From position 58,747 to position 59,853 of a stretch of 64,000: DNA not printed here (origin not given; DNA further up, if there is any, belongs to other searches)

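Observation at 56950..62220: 1756-aa secreted protein made of three diverged tandem copies of a [beta-rich module + PKD + DNRLRE-like] unit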

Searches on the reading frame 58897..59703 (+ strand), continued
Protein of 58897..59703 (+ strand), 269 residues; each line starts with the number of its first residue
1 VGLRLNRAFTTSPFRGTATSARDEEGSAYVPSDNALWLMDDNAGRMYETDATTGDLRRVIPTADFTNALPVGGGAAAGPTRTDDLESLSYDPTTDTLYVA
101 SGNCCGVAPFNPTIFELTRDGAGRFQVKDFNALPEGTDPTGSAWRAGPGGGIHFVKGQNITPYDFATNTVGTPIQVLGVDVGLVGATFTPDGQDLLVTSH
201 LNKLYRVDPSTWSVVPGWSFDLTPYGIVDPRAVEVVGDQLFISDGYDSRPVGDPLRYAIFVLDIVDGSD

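Call 50: find_encoding_contigs(protein=P0021, flank=8000, max_places=3)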
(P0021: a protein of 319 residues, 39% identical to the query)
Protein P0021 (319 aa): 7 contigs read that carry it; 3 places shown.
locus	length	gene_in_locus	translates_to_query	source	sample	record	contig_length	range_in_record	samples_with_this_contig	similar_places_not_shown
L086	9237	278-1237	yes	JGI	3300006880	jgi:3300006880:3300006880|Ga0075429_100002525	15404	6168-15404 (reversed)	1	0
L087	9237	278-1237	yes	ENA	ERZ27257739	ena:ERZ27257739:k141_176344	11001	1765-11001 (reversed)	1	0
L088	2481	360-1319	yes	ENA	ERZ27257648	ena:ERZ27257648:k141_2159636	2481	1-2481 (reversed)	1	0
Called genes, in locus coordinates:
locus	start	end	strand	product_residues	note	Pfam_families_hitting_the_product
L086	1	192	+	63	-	?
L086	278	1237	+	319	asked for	PF13449:Phytase-like (faint)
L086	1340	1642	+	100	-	PF00166:Cpn10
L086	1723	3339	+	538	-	PF00118:Cpn60_TCP1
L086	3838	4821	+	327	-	-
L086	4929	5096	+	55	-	-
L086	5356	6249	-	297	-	-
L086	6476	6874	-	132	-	-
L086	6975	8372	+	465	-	PF01663:Phosphodiest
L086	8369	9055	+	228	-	PF01583:APS_kinase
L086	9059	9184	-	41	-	-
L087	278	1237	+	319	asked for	PF13449:Phytase-like (faint)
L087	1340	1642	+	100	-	PF00166:Cpn10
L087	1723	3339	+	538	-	PF00118:Cpn60_TCP1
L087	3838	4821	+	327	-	-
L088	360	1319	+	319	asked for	PF13449:Phytase-like (faint)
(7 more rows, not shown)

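Call 56: search_protein_families(library=pfam, proteins=[P0061, P0079, P0087, P0130, P0147], max_evalue=0.0001)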
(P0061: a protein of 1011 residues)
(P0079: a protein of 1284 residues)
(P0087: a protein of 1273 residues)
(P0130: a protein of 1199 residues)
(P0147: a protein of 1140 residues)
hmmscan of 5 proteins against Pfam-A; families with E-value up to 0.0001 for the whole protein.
P0061 (1011 aa): 2 families
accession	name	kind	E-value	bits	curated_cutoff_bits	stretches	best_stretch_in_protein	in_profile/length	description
PF16403.11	Bact_surface_Ig-like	-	2.9e-19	69.3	27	1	460-529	1-71/71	Bacterial surface protein, Ig-like domain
PF06977.17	SdiA-regulated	-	1.6e-14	54.1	21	0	230-297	64-136/249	SdiA-regulated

P0079 (1284 aa): 6 families
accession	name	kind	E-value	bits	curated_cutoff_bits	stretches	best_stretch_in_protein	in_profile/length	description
PF18911.6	PKD_4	-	4.2e-114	373.3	27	7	761-844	1-84/85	PKD domain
PF00801.26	PKD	-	1.9e-86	284.6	23.5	7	775-843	8-79/80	PKD domain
PF24517.2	CBM96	-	3.4e-47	160.7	26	2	937-1087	2-164/164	Carbohydrate-binding module family 96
PF18981.6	InlK_D3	-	5.5e-14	52.4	25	0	482-516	40-74/75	Internalin K domain (D3/D4)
PF16820.11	PKD_3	-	4.5e-08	33.3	26.3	0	796-831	34-68/68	PKD-like domain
PF08329.16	ChitinaseA_N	-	9.5e-07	29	21.2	0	474-521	67-113/133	Chitinase A, N-terminal domain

P0087 (1273 aa): 5 families
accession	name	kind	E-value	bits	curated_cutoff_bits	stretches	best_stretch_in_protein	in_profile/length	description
PF05345.18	He_PIG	-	3.9e-22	78.9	24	3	503-594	2-96/96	Putative Ig domain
PF18911.6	PKD_4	-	8.4e-20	71.1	27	1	314-394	4-81/85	PKD domain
PF00801.26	PKD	-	4.6e-10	39.8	23.5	1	318-395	4-79/80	PKD domain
PF17963.7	Big_9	-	3.2e-07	31.6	23.6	1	500-594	1-89/89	Bacterial Ig domain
PF17957.7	Big_7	-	8.1e-05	23.6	24.1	0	506-573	7-68/70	Bacterial Ig domain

P0130 (1199 aa): 3 families
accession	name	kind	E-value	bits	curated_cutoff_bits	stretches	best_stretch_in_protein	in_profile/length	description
PF18911.6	PKD_4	-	4.1e-83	274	27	6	478-557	4-83/85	PKD domain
PF00801.26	PKD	-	1.7e-70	233.5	23.5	6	564-640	3-79/80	PKD domain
PF19910.5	DUF6383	-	6.4e-06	26.7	23.7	0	1040-1067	11-38/74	Domain of unknown function (DUF6383)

P0147 (1140 aa): 3 families
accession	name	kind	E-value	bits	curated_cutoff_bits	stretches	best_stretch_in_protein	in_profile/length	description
PF18911.6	PKD_4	-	1.2e-70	234.1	27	5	509-589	4-84/85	PKD domain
PF00801.26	PKD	-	2.2e-54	181.8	23.5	5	678-753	4-80/80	PKD domain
PF18981.6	InlK_D3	-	1.2e-14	54.5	25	0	725-754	45-74/75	Internalin K domain (D3/D4)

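Call 61: find_encoding_contigs(protein=P0016, flank=8000, max_places=1)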
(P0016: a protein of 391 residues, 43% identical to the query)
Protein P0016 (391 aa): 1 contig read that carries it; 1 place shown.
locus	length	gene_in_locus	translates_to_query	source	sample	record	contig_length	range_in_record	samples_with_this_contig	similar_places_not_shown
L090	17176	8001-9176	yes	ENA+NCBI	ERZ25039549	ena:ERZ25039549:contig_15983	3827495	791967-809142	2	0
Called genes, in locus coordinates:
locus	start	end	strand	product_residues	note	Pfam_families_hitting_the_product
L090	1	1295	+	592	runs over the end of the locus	PF00009:GTP_EFTU, PF01926:MMR_HSR1 (weak), PF03144:GTP_EFTU_D2 (weak), PF25461:Beta-barrel_SelB, PF09107:WHD_3rd_SelB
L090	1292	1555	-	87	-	PF02467:Whib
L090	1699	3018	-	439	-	PF24961:NfeD_membrane, PF01957:NfeD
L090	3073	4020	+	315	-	PF02374:ArsA_ATPase, PF10609:ParA (weak), PF13614:AAA_31 (weak), PF01656:CbiA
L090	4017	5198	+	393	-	PF02374:ArsA_ATPase, PF10609:ParA (faint), PF13614:AAA_31, PF01656:CbiA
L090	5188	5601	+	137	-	PF00072:Response_reg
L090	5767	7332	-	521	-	PF03160:Calx-beta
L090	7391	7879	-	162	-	-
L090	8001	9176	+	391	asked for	-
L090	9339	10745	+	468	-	PF02353:CMAS, PF13489:Methyltransf_23, PF13847:Methyltransf_31, PF08241:Methyltransf_11, PF08242:Methyltransf_12, PF13649:Methyltransf_25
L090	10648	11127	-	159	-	PF01738:DLH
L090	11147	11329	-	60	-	PF01738:DLH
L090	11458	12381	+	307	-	PF00561:Abhydrolase_1, PF12146:Hydrolase_4, PF12697:Abhydrolase_6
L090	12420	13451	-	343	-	PF01118:Semialdhyde_dh, PF02774:Semialdhyde_dhC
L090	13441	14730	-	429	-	PF00696:AA_kinase, PF01842:ACT, PF22468:ACT_9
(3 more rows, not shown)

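Call 62: find_encoding_contigs(protein=P0018, flank=8000, max_places=1)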
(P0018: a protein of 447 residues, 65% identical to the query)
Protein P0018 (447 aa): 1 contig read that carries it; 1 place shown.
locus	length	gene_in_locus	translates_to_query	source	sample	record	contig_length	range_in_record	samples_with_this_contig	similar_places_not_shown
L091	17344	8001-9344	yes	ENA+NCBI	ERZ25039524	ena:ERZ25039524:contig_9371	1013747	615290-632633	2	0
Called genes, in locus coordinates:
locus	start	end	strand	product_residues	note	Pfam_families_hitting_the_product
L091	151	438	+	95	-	PF10041:DUF2277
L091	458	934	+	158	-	PF00583:Acetyltransf_1, PF13508:Acetyltransf_7, PF13673:Acetyltransf_10 (weak)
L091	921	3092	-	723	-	PF03176:MMPL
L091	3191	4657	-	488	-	PF01266:DAO, PF01494:FAD_binding_3 (faint), PF01593:Amino_oxidase (faint), PF03486:HI0933_like (weak), PF12831:FAD_oxidored, PF13450:NAD_binding_8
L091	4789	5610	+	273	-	PF05721:PhyH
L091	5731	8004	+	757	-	PF18911:PKD_4, PF00801:PKD, PF18911:PKD_4, PF24517:CBM96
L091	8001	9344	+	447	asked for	PF00801:PKD, PF18911:PKD_4, PF00801:PKD, PF18911:PKD_4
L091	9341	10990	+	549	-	PF13449:Phytase-like (faint), PF00801:PKD, PF18911:PKD_4, PF24517:CBM96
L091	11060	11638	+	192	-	PF00730:HhH-GPD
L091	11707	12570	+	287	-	-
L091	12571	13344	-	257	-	PF00106:adh_short, PF08659:KR, PF13561:adh_short_C2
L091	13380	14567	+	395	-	PF06224:AlkZ-like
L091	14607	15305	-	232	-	PF01988:VIT1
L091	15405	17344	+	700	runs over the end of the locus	PF01145:Band_7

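Call 63: find_encoding_contigs(protein=P0023, flank=8000, max_places=2)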
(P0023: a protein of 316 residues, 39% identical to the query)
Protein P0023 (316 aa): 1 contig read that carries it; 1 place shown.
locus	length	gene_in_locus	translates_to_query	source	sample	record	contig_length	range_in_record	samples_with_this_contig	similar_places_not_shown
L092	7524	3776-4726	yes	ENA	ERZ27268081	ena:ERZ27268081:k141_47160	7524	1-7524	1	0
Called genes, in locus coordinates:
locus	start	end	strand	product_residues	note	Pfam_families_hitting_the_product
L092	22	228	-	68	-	PF05532:CsbD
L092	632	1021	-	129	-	-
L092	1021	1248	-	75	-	-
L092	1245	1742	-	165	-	-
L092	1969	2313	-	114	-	-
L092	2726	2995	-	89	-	-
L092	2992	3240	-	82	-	-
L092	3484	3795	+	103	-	-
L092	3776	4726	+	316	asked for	-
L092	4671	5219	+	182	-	-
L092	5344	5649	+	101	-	-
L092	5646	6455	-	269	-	PF00722:Glyco_hydro_16 (weak)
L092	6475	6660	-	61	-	-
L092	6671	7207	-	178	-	PF00903:Glyoxalase, PF13669:Glyoxalase_4 (weak), PF18029:Glyoxalase_6 (weak)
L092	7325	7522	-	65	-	?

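Call 64: find_encoding_contigs(protein=P0009, flank=8000, max_places=1)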
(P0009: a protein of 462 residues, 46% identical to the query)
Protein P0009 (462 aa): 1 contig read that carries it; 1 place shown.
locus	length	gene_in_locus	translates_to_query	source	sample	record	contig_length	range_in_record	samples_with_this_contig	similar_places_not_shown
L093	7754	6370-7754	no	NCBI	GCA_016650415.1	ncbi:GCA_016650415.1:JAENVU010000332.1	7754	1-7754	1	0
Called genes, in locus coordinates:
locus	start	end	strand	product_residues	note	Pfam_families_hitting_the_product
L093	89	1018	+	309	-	PF07712:SURNod19 (faint)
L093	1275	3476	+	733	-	PF00989:PAS, PF08448:PAS_4, PF08447:PAS_3, PF13426:PAS_9, PF00990:GGDEF, PF00563:EAL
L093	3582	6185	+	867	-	PF01804:Penicil_amidase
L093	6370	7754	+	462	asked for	PF00801:PKD, PF18911:PKD_4, PF24517:CBM96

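Call 69: search_solved_structures(query=A5, max_evalue=10)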
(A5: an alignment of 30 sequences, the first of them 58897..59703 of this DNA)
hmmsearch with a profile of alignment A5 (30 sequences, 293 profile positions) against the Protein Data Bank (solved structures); distinct sequences matched with E-value up to 10: 34.
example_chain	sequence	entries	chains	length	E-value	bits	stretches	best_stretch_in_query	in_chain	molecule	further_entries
1l0q_A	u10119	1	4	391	1.1e-10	44.2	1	163-269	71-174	Surface layer protein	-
7ona_A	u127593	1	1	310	1.9e-06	30.2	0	245-290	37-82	SAKe6AC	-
7on6_A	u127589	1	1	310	1.3e-05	27.5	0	259-290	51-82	SAKe6AE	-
3tc9_A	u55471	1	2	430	4e-05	25.9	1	119-242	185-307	Hypothetical hydrolase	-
3vgz_A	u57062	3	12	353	0.0012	21.1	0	201-243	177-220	Uncharacterized protein YncE | PQQ-dependent catabolism-associated beta-propeller protein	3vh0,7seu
8pjv_A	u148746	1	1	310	0.0034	19.6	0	259-290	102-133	SAKe6DR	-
6gsm_s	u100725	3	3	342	0.014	17.6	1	165-248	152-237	Eukaryotic translation initiation factor 3 subunit I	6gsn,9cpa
3jap_q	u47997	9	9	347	0.014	17.5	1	165-248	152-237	eIF3i | Eukaryotic translation initiation factor 3 subunit I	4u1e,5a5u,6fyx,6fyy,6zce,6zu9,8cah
3zwl_B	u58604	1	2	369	0.015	17.4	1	165-248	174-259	EUKARYOTIC TRANSLATION INITIATION FACTOR 3 SUBUNIT I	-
9zbj_B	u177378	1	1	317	0.025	16.7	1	172-241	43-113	Target of rapamycin complex subunit LST8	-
9zbk_B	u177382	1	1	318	0.025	16.7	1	172-241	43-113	Target of rapamycin complex subunit LST8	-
1nr0_A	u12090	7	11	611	0.026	16.7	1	169-249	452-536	Actin interacting protein 1 | Actin-interacting protein 1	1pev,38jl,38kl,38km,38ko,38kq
4jsn_D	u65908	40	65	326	0.027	16.6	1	172-241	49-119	Target of rapamycin complex subunit LST8 | mLST8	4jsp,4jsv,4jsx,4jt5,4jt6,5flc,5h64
5wbu_D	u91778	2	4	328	0.027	16.6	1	172-241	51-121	Target of rapamycin complex subunit LST8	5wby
7tzo_C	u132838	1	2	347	0.032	16.4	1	173-241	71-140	Target of rapamycin complex subunit LST8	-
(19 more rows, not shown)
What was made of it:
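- On SdiA-regulated / YjiK (PF06977, PDB 3QQZ): 3QQZ scores E = 0.34 (call 69).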

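Call 72: list_cluster_members(proteins=[P0029, P0030, P0031, P0033, P0036, P0037, P0061, P0079, P0087, P0094])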
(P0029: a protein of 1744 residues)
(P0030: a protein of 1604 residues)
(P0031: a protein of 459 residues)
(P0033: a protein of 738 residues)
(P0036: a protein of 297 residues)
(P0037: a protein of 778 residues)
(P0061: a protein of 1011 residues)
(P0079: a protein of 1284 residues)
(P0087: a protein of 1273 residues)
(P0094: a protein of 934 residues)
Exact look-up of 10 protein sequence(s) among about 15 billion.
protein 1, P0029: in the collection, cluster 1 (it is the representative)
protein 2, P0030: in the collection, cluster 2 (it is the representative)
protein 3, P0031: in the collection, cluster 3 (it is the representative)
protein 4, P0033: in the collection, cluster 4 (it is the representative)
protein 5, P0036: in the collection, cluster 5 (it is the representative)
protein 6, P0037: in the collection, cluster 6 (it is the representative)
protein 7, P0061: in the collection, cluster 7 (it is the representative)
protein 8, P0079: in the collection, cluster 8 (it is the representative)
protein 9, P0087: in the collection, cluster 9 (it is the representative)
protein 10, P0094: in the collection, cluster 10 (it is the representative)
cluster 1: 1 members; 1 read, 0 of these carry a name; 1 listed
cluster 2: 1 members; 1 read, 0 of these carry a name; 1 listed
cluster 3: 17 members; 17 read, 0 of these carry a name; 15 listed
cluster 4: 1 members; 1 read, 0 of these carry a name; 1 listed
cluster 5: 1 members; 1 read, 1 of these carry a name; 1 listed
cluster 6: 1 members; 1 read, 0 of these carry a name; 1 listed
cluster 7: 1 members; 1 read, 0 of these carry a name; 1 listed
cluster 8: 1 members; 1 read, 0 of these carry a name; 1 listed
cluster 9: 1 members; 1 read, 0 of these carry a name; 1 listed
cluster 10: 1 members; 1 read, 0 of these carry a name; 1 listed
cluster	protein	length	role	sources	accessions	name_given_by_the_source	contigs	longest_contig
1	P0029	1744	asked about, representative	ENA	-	-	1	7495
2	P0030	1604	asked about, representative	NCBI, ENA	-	-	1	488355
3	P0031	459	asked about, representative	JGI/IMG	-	-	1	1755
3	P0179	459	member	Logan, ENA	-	-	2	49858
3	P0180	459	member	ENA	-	-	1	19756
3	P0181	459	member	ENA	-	-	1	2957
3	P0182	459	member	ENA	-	-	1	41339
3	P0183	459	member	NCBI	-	-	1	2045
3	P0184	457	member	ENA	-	-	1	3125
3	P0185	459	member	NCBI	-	-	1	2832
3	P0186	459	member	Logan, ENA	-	-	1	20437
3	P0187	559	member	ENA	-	-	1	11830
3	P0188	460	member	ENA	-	-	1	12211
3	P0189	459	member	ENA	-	-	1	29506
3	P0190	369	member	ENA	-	-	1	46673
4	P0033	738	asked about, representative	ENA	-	-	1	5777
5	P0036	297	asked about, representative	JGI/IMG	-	hypothetical protein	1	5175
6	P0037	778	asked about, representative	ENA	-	-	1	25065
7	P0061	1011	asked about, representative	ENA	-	-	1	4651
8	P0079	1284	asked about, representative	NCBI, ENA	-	-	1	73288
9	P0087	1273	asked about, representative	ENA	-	-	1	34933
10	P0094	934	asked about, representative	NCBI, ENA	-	-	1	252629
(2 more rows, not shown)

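Call 82: find_related_loci(query=A6, collection=metagenome_contigs, flank=8000)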
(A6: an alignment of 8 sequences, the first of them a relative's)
Query A6 (299 aa) in metagenome_contigs; peptide patterns used: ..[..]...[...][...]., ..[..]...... (x = any residue, [..] = any of these).
385 stretches matched a pattern; 247 encode a relative of the query (tblastn E <= 1e-3); the best 80 are kept; 80 distinct loci.
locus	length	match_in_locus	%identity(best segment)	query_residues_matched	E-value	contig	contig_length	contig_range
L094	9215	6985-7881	96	1-299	0e+0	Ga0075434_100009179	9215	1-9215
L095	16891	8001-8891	70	6-299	2e-143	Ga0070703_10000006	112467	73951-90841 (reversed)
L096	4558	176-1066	71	6-299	2e-145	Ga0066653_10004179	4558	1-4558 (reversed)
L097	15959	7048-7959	70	1-299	4e-143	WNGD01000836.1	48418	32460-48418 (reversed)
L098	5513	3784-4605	75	27-299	3e-143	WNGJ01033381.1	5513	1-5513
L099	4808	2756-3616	72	16-299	1e-140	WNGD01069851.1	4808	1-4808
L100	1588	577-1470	64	1-297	6e-139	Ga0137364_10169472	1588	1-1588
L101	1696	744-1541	63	30-298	4e-127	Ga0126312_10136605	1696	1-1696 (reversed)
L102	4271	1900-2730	62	17-297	2e-118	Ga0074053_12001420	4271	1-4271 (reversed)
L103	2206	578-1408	62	17-297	1e-123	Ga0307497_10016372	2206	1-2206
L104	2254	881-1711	61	17-297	2e-121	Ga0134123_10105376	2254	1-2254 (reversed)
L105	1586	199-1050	60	12-298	5e-124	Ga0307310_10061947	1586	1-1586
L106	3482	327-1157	60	17-297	1e-117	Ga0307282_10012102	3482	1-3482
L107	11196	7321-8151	61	17-297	4e-115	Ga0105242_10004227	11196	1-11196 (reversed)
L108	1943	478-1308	61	17-297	6e-122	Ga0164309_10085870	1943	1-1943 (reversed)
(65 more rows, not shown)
